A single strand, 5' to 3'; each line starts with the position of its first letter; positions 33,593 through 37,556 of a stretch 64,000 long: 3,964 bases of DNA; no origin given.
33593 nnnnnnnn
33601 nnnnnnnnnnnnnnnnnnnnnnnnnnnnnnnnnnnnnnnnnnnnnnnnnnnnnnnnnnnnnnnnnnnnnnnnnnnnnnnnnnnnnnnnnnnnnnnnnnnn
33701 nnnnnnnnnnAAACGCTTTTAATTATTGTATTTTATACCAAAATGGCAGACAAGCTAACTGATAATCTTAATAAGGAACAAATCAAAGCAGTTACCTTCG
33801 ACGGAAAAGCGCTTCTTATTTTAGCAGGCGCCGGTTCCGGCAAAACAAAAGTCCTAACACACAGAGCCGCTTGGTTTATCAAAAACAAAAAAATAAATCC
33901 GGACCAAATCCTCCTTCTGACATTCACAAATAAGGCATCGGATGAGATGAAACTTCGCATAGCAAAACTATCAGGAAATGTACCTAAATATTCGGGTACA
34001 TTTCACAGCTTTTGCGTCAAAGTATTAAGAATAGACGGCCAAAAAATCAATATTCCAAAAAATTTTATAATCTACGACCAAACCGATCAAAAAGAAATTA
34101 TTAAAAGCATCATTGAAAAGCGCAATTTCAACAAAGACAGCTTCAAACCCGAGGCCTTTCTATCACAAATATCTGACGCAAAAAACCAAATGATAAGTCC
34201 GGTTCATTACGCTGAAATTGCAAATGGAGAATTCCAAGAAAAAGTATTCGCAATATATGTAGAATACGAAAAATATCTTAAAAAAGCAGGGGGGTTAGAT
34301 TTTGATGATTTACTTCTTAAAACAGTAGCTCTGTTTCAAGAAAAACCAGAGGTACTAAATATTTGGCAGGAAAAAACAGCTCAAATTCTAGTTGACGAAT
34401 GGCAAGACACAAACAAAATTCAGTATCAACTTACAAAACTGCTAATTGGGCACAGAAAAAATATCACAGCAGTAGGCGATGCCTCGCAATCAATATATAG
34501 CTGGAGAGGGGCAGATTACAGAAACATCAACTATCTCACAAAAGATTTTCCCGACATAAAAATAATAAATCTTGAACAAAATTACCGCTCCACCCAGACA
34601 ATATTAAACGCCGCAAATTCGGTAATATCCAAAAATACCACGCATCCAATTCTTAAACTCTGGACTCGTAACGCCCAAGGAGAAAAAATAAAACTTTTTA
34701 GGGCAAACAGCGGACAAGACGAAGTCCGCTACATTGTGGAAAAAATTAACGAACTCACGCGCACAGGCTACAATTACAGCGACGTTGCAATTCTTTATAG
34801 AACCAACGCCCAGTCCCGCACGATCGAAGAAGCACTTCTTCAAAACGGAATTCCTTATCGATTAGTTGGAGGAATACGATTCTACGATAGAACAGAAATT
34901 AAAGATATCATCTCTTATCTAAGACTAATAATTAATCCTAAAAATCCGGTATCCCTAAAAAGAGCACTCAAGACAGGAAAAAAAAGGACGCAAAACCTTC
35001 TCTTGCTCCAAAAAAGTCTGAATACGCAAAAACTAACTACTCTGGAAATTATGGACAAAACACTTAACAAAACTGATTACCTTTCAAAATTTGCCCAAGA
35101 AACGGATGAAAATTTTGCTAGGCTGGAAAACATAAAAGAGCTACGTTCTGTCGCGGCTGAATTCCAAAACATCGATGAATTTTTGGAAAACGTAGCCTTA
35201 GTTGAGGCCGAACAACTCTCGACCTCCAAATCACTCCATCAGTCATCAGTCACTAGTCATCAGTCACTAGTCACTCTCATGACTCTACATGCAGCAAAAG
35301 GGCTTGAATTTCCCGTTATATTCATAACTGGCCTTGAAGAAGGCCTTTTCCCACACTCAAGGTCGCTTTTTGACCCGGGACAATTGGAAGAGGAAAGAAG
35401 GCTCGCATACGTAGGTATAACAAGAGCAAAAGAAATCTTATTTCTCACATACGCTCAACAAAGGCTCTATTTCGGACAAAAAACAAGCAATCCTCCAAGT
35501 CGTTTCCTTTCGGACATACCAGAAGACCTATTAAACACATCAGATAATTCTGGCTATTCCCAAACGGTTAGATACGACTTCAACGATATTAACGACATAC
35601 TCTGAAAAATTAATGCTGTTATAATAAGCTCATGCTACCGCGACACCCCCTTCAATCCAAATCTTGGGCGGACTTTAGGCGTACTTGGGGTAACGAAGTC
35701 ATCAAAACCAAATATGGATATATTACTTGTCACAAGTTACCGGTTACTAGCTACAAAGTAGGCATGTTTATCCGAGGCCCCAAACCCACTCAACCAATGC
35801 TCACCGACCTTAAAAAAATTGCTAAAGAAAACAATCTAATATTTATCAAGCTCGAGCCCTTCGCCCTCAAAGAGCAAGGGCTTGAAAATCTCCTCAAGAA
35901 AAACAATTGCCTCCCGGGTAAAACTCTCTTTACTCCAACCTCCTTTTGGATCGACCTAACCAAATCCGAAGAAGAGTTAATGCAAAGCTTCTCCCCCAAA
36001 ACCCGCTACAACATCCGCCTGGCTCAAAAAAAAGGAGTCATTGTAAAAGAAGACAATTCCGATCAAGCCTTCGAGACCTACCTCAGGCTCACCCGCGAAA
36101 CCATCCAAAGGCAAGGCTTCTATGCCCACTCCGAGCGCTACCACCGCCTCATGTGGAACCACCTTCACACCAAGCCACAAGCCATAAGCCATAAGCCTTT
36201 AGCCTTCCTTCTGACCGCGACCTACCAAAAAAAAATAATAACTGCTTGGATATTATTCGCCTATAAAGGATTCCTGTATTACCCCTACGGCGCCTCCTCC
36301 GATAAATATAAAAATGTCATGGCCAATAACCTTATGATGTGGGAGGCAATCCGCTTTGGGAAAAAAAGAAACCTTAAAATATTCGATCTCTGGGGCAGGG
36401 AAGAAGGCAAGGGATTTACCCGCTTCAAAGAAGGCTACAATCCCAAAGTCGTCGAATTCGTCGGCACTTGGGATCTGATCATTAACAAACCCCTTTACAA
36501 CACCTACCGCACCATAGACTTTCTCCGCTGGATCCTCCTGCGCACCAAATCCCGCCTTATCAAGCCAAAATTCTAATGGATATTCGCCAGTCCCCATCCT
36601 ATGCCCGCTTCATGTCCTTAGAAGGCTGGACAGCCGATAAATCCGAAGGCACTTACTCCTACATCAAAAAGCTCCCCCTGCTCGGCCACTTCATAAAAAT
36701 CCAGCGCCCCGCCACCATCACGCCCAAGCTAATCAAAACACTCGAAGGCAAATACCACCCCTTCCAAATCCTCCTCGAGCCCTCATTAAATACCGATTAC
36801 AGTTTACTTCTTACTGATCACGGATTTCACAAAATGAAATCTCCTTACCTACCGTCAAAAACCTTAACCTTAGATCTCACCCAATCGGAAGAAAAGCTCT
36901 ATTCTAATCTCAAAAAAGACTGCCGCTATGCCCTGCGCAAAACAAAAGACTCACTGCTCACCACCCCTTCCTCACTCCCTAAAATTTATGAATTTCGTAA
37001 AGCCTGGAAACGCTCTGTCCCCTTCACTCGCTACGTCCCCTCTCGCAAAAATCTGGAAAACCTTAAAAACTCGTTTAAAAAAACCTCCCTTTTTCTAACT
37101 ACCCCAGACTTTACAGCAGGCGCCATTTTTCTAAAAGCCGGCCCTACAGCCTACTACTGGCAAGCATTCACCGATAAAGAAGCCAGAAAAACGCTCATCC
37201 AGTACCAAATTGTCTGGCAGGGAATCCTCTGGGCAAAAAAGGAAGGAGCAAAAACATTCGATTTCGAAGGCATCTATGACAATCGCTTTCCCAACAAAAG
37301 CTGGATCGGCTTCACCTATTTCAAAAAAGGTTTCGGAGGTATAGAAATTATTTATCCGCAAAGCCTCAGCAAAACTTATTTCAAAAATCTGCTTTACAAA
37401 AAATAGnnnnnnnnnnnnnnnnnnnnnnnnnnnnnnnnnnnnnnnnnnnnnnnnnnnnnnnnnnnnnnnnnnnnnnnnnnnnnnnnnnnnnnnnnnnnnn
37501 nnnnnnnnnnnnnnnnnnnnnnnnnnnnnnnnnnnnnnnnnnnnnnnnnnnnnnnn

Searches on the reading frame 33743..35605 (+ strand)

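Call 8: search_protein_families(library=pfam, proteins=[window:33743-35605:+], max_evalue=0.001)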
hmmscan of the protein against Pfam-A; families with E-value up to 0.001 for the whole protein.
window:33743-35605:+ (620 aa): 5 families
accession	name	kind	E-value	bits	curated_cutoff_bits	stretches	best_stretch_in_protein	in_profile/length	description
PF00580.27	UvrD-helicase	-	2.4e-84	283.7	23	1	9-270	1-271/271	UvrD/REP helicase N-terminal domain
PF13361.12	UvrD_C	-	8.6e-73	246.2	25.6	2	275-447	1-173/350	UvrD-like helicase C-terminal domain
PF13245.12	AAA_19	-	5.7e-22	78.8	25.1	1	13-253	1-132/134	AAA domain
PF13538.12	UvrD_C_2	-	5.5e-08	33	27.4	1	510-568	2-51/52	UvrD-like helicase C-terminal domain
PF13087.12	AAA_12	-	7e-05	22.9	27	0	482-568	110-190/195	AAA domain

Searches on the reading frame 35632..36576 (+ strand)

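Call 8: search_protein_families(library=pfam, proteins=[window:35632-36576:+], max_evalue=0.001)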
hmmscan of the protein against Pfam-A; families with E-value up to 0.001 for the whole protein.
window:35632-36576:+ (314 aa): 2 families
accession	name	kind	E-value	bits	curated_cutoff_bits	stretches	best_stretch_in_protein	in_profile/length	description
PF02388.22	FemAB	-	3.9e-28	98.8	24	2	197-295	301-404/406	FemAB family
PF13480.13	Acetyltransf_6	-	7.7e-11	42.8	22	1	124-258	7-139/143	Acetyltransferase (GNAT) domain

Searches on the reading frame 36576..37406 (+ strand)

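Call 8: search_protein_families(library=pfam, proteins=[window:36576-37406:+], max_evalue=0.001)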
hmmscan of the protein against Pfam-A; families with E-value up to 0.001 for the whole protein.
window:36576-37406:+ (276 aa): 2 families
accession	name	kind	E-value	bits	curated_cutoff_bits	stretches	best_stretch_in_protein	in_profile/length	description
PF02388.22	FemAB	-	1e-07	31.6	24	1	180-256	308-381/406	FemAB family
PF13480.13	Acetyltransf_6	-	0.00021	21.9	22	1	179-232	83-135/143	Acetyltransferase (GNAT) domain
